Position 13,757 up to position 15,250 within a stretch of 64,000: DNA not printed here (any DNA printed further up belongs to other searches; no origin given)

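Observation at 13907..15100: Divergent type-I PMI-like cupin with HHMH metal motif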

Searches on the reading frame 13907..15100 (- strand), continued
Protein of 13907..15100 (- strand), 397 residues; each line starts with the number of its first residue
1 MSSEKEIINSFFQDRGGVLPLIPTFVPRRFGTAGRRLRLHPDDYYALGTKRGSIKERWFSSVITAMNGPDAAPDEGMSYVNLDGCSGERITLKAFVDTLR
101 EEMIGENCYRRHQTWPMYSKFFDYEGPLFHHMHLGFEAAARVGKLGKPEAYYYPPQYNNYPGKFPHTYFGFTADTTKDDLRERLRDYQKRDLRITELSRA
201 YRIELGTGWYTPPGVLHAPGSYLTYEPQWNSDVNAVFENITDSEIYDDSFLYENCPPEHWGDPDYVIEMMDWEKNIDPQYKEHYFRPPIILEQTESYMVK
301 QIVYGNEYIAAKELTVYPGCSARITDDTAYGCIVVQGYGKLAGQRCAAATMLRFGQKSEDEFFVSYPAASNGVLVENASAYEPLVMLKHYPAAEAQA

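Call 84: search_protein_families(library=ncbifam, proteins=[L096:2673-3797:-, L096:4919-6943:+, L096:8251-9240:+, L096:12789-13721:+, L096:3794-4612:-, L095:3594-5078:+, L095:516-1145:+, L093:2963-3928:-], max_evalue=0.00001)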
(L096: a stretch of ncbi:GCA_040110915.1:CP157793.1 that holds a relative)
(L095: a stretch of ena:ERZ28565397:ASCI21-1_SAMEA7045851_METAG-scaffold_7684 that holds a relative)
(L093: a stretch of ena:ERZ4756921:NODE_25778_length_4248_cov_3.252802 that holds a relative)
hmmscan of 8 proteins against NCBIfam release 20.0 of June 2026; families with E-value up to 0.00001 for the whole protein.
L096:2673-3797:- (374 aa): 2 families
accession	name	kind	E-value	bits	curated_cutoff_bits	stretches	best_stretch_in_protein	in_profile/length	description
TIGR02628.1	fuculo_kin_coli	equivalog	3.8e-11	42.6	470.9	1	133-261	136-265/465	L-fuculokinase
NF008187.0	PRK10939.1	equivalog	3.4e-08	32.6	528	1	132-239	140-248/521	autoinducer-2 kinase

L096:4919-6943:+ (674 aa): 223 families (the best 25 are shown)
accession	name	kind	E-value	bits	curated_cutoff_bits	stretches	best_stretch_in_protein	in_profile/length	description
NF006189.0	PRK08324.1-3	equivalog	0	1138.5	634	1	1-674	22-701/701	bifunctional rhamnulose-1-phosphate aldolase/short-chain dehydrogenase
TIGR02632.1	RhaD_aldol-ADH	equivalog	0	1025.3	567.75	1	7-674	4-676/676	bifunctional rhamnulose-1-phosphate aldolase/short-chain dehydrogenase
NF006191.0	PRK08324.1-5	equivalog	9.1e-269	893.6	1240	1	6-674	30-706/706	bifunctional aldolase/short-chain dehydrogenase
NF006190.0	PRK08324.1-4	equivalog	2.5e-240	799.3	1014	1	6-674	20-689/689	bifunctional aldolase/short-chain dehydrogenase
NF006188.0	PRK08324.1-1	equivalog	2.9e-234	779.3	1152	1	7-674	10-679/679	bifunctional aldolase/short-chain dehydrogenase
NF006195.0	PRK08324.2-3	equivalog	9.7e-160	533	931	1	9-674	30-678/678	bifunctional aldolase/short-chain dehydrogenase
NF006194.0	PRK08324.2-2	equivalog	2.7e-149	499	686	1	8-674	28-703/703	bifunctional aldolase/short-chain dehydrogenase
NF006192.0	PRK08324.1-6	equivalog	1.9e-134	449.6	639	1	7-674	29-685/685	bifunctional aldolase/short-chain dehydrogenase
NF006196.0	PRK08324.2-4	equivalog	6.3e-130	434.6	831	1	8-668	21-653/657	bifunctional aldolase/short-chain dehydrogenase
NF006193.0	PRK08324.2-1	subfamily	4.7e-114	382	1213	1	7-671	30-702/705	bifunctional aldolase/short-chain dehydrogenase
NF006197.0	PRK08324.2-5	equivalog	1e-52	179.3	627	1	5-496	18-481/583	bifunctional aldolase/short-chain dehydrogenase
NF009093.0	PRK12429.1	subfamily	3.5e-52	177.3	258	1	410-667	3-255/259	3-hydroxybutyrate dehydrogenase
NF004791.0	PRK06138.1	equivalog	2.4e-50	171.2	312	1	409-668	2-249/252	SDR family oxidoreductase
NF005559.1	PRK07231.1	subfamily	2.6e-49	168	215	1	410-667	2-246/249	glucose 1-dehydrogenase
NF052558.1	MBtsdlDhBudC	equivalog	5.1e-49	167.1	270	1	411-668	2-241/250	meso-2,3-butanediol dehydrogenase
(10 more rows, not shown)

L096:8251-9240:+ (329 aa): 0 families

L096:12789-13721:+ (310 aa): 13 families
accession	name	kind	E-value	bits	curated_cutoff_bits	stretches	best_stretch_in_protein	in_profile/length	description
NF007936.0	PRK10653.1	equivalog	6.7e-29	101.1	337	1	3-299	7-294/295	ribose ABC transporter substrate-binding protein RbsB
NF007254.0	PRK09701.1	equivalog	2.2e-24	86.2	335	1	5-279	8-284/311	D-allose transporter substrate-binding protein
NF041827.1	YtfQ_transport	equivalog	9.7e-21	74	510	1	2-289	4-293/320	galactofuranose ABC transporter, galactofuranose-binding protein YtfQ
NF052284.1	rhzpin_SBP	equivalog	1.2e-12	47.6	420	1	34-199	12-177/289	rhizopine catabolism ABC transporter substrate-binding protein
TIGR02634.1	xylF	equivalog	1.4e-12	47.9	389.55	1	43-262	18-235/302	D-xylose ABC transporter substrate-binding protein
NF011924.1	PRK15395.1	equivalog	3.3e-11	42.8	420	1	4-279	6-293/329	galactose/glucose ABC transporter substrate-binding protein MglB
NF008185.0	PRK10936.1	equivalog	1.4e-10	40.6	200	1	64-305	90-322/346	TMAO reductase system periplasmic protein TorT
TIGR02637.1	RhaS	equivalog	1.7e-09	37.4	342.25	1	29-159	4-134/302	rhamnose ABC transporter substrate-binding protein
NF040907.2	ChvE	equivalog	1e-08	34.8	460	0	190-288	177-280/324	multiple monosaccharide ABC transporter substrate-binding protein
NF007680.0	PRK10355.1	equivalog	1.5e-08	34.2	504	1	2-263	4-263/331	D-xylose ABC transporter substrate-binding protein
TIGR02955.1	TMAO_TorT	equivalog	4.2e-08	32.8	310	1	46-206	24-181/295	TMAO reductase system periplasmic protein TorT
NF007979.0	PRK10703.1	equivalog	3.3e-07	29.7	501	1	32-233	68-262/341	HTH-type transcriptional repressor PurR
NF007743.0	PRK10423.1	equivalog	5.2e-07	29.1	531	1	19-289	55-316/330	ribose operon transcriptional repressor RbsR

L096:3794-4612:- (272 aa): 10 families
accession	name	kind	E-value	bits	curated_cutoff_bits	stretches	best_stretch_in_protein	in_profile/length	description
NF010034.0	PRK13509.1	equivalog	2.4e-53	181.1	244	1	1-254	1-250/251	HTH-type transcriptional regulator UlaR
NF007753.1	PRK10434.1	equivalog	6.1e-39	134.1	350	1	1-254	1-252/253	glucitol operon DNA-binding transcriptional repressor SrlR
NF040755.1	AgaR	equivalog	7.9e-34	116.9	260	1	5-254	6-255/256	transcriptional repressor AgaR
NF007316.0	PRK09802.1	equivalog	5.1e-30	104.6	351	1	4-255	16-267/269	DeoR family transcriptional regulator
NF041397.1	TranRegGlpR_Halo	equivalog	5.6e-30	104.8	300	1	4-254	4-251/253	HTH-type transcriptional regulator GlpR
NF040890.1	trans_reg_YgbI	equivalog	2.4e-26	92.8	400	1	4-255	4-252/253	DNA-binding transcriptional repressor YgbI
NF040887.2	trans_reg_YciT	exception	2.8e-20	73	450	1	6-252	4-243/246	DNA-binding transcriptional regulator YciT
NF008154.0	PRK10906.1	equivalog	2.6e-18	66.3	331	1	1-252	1-249/252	DeoR/GlpR family transcriptional regulator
NF007720.0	PRK10411.1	equivalog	4.7e-18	65.4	259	1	5-236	4-234/243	L-fucose operon activator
NF007961.0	PRK10681.1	equivalog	7.1e-10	38.7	244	1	8-247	10-245/252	DNA-binding transcriptional repressor DeoR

L095:3594-5078:+ (494 aa): 7 families
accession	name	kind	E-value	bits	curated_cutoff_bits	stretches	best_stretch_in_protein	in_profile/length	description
TIGR02627.1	rhamnulo_kin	equivalog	6.1e-85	285.5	527.95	1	5-463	1-451/454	rhamnulokinase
NF007925.0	PRK10640.1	equivalog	7e-74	249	639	1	4-487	6-481/489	rhamnulokinase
TIGR01312.1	XylB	equivalog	1.9e-26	92.6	380.25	2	7-264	3-258/481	xylulokinase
TIGR02628.1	fuculo_kin_coli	equivalog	5.9e-23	81.6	470.9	1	74-464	74-459/465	L-fuculokinase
NF008187.0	PRK10939.1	equivalog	2.3e-15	56.2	528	2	71-240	76-243/521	autoinducer-2 kinase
NF011601.0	PRK15027.1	equivalog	1.1e-14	53.7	912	1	69-440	66-429/484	xylulokinase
TIGR01311.1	glycerol_kin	equivalog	1.3e-06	27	590.35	0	373-477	375-478/496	glycerol kinase GlpK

L095:516-1145:+ (209 aa): 25 families
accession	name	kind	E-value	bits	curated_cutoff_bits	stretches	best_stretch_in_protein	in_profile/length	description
TIGR00760.1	araD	equivalog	1.1e-95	319.2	389.1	1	2-200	30-228/228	L-ribulose-5-phosphate 4-epimerase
NF006047.0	PRK08193.1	subfamily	8.7e-93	310.1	257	1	2-200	30-230/231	L-ribulose-5-phosphate 4-epimerase AraD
NF009002.0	PRK12347.1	subfamily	2.1e-90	302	386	1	2-200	30-231/231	L-ribulose-5-phosphate 4-epimerase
NF009003.0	PRK12348.1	subfamily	6e-90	300.9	331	1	2-200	29-227/228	L-ribulose-5-phosphate 4-epimerase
NF009691.0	PRK13213.1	equivalog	5.5e-80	268.1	489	1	2-200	30-231/231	L-ribulose-5-phosphate 4-epimerase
NF009625.0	PRK13145.1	equivalog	2.4e-77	259.7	369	1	2-201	33-234/235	L-ribulose-5-phosphate 4-epimerase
NF005123.0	PRK06557.1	subfamily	7.3e-45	153.3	251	1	2-194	37-219/223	L-ribulose-5-phosphate 4-epimerase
NF053831.1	RU1PAldHalo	equivalog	2.6e-21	76.1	300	1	6-173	30-186/208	ribulose-1-phosphate aldolase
NF005302.0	PRK06833.1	equivalog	1.4e-18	67.1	264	1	2-82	31-111/214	L-fuculose-phosphate aldolase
NF004527.0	PRK05874.1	equivalog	2.7e-17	63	308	1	6-172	35-192/218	L-fuculose-phosphate aldolase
TIGR03328.1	salvage_mtnB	equivalog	4.1e-15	55.8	137.05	1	7-76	26-96/194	methylthioribulose 1-phosphate dehydratase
NF006672.0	PRK09220.1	equivalog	1.6e-12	47.3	226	1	7-76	40-109/209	methylthioribulose 1-phosphate dehydratase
NF006413.0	PRK08660.1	equivalog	1.1e-11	44.9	203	1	7-170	30-178/184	aldolase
NF040649.1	FucA_Meth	equivalog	1.4e-11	44.7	250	1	7-103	30-123/179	L-fuculose phosphate aldolase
NF005068.0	PRK06486.1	equivalog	1.9e-11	43.7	269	1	10-208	61-251/262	aldolase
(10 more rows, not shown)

L093:2963-3928:- (321 aa): 13 families
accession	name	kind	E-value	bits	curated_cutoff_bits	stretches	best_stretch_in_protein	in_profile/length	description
TIGR00744.1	ROK_glcA_fam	subfamily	7.7e-72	242.2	260.35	1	7-317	1-309/318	ROK family glucokinase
NF003461.0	PRK05082.1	subfamily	3.6e-40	138.1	283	1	6-318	3-288/291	N-acetylmannosamine kinase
NF047937.1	TransRegNagC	equivalog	1.9e-38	132.7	650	1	5-318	80-386/399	DNA-binding transcriptional regulator NagC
NF047821.1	NactlManKinNanK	equivalog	4.5e-36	124.9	450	1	6-317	3-287/288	N-acetylmannosamine kinase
NF049930.1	TransRegMlc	equivalog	1.9e-31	109.8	530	1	24-317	105-390/405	sugar metabolism global transcriptional regulator Mlc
NF042998.1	bglucokin_BglK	equivalog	3.1e-30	105.4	550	1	9-313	6-282/291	beta-glucoside kinase BglK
NF007251.0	PRK09698.1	equivalog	4.8e-30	104.8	253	1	4-317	6-297/304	allose kinase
NF009835.0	PRK13310.1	equivalog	3.8e-29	101.9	380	1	7-315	3-299/303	N-acetylglucosamine kinase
NF007108.0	PRK09557.1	equivalog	8.4e-26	91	443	1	6-315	3-299/303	fructokinase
NF045551.1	GK_Pyrobac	equivalog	1.8e-24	86.6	500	1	7-317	3-281/294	ATP-dependent glucokinase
NF045550.1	FrctkaseScrK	equivalog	6.3e-19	68.5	400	1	65-286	54-253/293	fructokinase ScrK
NF045942.1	PolPhglucPhase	equivalog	7e-19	68.5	250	1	6-170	2-156/242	polyphosphate--glucose phosphotransferase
NF009836.0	PRK13311.1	equivalog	4.9e-14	52.2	551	1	7-192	3-192/256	N-acetyl-D-glucosamine kinase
